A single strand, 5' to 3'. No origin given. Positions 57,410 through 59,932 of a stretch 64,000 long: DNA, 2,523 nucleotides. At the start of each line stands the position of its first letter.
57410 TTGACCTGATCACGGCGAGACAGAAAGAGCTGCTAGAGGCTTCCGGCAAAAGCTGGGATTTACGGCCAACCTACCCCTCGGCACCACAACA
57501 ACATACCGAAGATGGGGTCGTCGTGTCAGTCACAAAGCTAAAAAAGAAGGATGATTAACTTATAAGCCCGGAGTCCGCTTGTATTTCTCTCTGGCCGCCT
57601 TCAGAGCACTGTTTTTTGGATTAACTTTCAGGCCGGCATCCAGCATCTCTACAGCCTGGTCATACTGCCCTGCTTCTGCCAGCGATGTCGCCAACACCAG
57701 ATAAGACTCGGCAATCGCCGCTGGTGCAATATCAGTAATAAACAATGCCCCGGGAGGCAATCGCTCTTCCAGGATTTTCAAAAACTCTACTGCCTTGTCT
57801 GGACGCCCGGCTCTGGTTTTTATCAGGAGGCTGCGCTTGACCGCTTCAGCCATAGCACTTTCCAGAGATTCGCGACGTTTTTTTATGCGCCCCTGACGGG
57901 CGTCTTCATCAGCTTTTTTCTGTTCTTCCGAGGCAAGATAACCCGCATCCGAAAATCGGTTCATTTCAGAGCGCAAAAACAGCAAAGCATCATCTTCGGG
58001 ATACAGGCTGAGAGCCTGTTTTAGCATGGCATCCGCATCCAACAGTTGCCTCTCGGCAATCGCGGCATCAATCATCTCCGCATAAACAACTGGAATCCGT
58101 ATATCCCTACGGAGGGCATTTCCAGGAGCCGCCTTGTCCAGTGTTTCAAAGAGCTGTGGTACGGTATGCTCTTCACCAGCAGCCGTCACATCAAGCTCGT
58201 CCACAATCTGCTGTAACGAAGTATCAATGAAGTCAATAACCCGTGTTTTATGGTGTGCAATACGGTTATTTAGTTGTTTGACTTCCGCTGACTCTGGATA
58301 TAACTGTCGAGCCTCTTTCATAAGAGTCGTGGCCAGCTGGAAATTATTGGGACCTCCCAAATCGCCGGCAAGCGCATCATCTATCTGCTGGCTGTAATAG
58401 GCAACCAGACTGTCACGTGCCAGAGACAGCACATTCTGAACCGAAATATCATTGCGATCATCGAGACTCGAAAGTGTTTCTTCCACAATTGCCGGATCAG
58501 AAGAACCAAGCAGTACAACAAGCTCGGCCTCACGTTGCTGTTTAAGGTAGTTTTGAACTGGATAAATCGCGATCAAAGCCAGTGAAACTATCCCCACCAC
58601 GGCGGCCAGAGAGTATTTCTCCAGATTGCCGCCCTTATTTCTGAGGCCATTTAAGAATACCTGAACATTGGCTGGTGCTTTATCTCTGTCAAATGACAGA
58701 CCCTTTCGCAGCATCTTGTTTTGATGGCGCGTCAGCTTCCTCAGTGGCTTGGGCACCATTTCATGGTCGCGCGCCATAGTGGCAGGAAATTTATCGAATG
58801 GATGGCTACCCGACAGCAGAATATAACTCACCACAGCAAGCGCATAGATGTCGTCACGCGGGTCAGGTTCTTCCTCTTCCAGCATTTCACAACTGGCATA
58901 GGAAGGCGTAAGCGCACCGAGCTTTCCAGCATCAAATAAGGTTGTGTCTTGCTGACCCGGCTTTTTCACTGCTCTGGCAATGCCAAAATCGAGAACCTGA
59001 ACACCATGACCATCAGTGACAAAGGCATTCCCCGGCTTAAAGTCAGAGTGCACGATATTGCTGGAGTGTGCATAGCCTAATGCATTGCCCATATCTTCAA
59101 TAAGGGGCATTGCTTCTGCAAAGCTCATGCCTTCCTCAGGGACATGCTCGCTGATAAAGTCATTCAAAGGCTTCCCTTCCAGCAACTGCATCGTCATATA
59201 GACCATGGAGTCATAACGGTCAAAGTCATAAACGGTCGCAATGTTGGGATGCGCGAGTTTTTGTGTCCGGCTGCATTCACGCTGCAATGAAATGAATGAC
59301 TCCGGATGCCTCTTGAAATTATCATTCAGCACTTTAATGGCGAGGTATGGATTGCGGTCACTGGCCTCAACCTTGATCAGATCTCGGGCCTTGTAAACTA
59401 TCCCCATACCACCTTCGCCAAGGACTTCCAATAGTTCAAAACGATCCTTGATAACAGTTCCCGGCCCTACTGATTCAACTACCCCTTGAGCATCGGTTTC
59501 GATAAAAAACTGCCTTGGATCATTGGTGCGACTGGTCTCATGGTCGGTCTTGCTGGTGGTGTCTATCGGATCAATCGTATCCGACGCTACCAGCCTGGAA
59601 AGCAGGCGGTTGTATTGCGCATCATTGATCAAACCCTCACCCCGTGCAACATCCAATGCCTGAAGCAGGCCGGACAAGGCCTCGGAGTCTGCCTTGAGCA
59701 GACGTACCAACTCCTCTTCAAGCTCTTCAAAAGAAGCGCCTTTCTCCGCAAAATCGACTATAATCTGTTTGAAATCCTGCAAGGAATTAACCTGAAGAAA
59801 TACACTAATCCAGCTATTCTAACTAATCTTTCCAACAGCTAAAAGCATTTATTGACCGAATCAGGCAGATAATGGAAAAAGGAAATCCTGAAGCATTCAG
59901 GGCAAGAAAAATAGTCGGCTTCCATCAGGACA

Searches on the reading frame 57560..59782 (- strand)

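Call 37: search_protein_families(library=pfam, proteins=[window:57560-59782:-], max_evalue=0.00001)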
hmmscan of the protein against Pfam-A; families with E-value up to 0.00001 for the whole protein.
window:57560-59782:- (740 aa): 4 families
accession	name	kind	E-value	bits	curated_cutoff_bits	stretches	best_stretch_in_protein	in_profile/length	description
PF00069.31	Pkinase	-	4.6e-33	115.2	31.7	1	115-332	1-200/263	Protein kinase domain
PF07714.23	PK_Tyr_Ser-Thr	-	1.2e-20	74.4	23.1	1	116-336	2-212/258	Protein tyrosine and serine/threonine kinase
PF13428.12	TPR_14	-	4.8e-08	33.4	23.5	0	692-727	2-37/44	Tetratricopeptide repeat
PF14559.12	TPR_19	-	2.2e-07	31.6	25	0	692-733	26-67/68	Tetratricopeptide repeat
